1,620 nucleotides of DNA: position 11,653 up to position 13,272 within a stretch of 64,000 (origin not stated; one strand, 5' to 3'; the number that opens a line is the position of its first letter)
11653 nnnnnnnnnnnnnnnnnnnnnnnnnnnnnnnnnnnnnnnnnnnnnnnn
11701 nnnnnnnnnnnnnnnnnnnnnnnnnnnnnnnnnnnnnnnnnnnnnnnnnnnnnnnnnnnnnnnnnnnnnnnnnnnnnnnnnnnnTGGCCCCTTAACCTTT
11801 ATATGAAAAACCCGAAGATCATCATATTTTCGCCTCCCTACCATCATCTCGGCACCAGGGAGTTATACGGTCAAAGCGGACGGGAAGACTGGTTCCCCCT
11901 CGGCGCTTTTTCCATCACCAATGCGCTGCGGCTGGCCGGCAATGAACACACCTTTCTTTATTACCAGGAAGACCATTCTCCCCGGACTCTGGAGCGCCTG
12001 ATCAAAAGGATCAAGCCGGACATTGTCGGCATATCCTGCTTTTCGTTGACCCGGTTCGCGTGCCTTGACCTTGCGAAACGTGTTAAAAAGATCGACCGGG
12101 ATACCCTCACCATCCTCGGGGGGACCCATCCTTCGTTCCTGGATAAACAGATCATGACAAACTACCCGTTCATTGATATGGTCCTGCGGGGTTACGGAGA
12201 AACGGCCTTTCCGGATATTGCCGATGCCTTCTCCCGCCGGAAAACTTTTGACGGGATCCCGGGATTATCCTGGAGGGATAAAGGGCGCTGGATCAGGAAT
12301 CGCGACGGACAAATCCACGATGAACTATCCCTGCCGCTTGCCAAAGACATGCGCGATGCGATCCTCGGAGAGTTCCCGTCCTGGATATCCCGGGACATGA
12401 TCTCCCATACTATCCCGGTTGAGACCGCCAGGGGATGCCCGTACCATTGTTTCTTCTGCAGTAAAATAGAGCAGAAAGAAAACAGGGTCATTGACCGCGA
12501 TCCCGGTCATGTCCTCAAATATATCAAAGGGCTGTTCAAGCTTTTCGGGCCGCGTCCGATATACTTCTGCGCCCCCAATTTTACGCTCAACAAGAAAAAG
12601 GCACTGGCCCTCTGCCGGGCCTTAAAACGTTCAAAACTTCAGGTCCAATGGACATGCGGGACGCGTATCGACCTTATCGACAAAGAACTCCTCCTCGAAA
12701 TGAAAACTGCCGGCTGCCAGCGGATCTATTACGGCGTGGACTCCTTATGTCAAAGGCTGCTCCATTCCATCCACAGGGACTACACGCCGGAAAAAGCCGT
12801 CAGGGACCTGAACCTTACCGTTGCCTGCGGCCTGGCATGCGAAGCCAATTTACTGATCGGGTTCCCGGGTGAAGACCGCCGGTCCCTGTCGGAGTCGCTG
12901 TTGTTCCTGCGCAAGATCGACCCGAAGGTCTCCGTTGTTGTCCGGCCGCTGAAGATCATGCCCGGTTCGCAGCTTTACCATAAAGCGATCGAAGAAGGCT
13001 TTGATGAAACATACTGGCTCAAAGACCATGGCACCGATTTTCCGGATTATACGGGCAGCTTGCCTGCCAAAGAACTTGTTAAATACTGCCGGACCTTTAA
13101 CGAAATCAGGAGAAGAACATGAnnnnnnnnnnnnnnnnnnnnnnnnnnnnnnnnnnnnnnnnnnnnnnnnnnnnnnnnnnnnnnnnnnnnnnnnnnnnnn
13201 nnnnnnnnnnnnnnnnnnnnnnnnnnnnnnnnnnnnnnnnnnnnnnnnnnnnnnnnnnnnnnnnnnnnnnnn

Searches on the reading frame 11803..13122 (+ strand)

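Call 8: search_protein_families(library=pfam, proteins=[window:11803-13122:+], max_evalue=0.001)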
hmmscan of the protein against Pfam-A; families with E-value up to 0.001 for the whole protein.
window:11803-13122:+ (439 aa): 2 families
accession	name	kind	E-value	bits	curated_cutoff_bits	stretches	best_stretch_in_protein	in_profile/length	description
PF02310.24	B12-binding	-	1.5e-20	73.7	32.1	1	27-139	9-120/121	B12 binding domain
PF04055.27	Radical_SAM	-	5.1e-15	56.5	29.5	1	207-368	2-165/166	Radical SAM superfamily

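Call 11: search_protein_families(library=ncbifam, proteins=[window:11803-13122:+], max_evalue=0.01)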
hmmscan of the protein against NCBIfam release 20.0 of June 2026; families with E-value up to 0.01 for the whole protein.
window:11803-13122:+ (439 aa): 32 families (the best 25 are shown)
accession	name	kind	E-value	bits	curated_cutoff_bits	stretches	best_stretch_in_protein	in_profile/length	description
NF050148.1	rSAM_ApyD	equivalog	1.8e-40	139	750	1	61-373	65-367/645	RiPP biosynthesis radical SAM protein ApyD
TIGR02026.1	BchE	equivalog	4.1e-36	124.9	481.35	1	5-376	1-369/497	magnesium-protoporphyrin IX monomethyl ester anaerobic oxidative cyclase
TIGR04072.2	rSAM_ladder_B12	equivalog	4.2e-34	117.9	360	2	201-400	178-377/443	lipid biosynthesis B12-binding/radical SAM protein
TIGR03471.1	HpnJ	equivalog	1e-29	103.8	577.6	1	89-412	86-407/472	hopanoid biosynthesis associated radical SAM protein HpnJ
TIGR03975.1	rSAM_ocin_1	subfamily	2.2e-29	102.4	281.85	1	65-372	122-430/606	RiPP maturation radical SAM C-methyltransferase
TIGR04479.1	bcpD_PhpK_rSAM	subfamily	1.9e-27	95.8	600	1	36-376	76-413/504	PhpK family radical SAM P-methyltransferase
TIGR04385.1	B12_rSAM_cofa1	equivalog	3.3e-25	89.2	450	1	29-399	17-398/438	B12 lower ligand biosynthesis radical SAM protein BzaD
TIGR04013.1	B12_SAM_MJ_1487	hypoth_equivalog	4.8e-24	84.9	251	1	63-389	31-351/382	TIGR04013 family B12-binding domain/radical SAM domain-containing protein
NF038361.1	rSAM_Sden_1168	equivalog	7.8e-24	84.1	575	1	89-399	159-477/560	Sden_1168 family B12-binding radical SAM P-methyltransferase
TIGR04367.1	HpnR_B12_rSAM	equivalog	4.1e-22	78.4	650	1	32-363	22-343/490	hopanoid C-3 methylase HpnR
NF033070.1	rSAM_AprD4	equivalog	8.6e-21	74.3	500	1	152-400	148-395/456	AprD4 family radical SAM diol-dehydratase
TIGR04190.1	B12_SAM_Ta0216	equivalog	3.1e-18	65.7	500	1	30-284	35-305/554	TIGR04190 family B12-binding domain/radical SAM domain protein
TIGR04014.1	B12_SAM_MJ_0865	equivalog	4.6e-18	65.2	360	1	62-413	29-376/434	methyl-coenzyme M reductase glutamine C-methyltransferase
NF033712.0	B12_rSAM_KedN5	subfamily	3.7e-17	61.8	700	1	64-219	55-211/624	KedN5 family methylcobalamin-dependent radical SAM C-methyltransferase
TIGR04295.1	B12_rSAM_oligo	hypoth_equivalog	1.2e-14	53.9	400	1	26-318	19-307/422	TIGR04295 family B12-binding domain-containing radical SAM protein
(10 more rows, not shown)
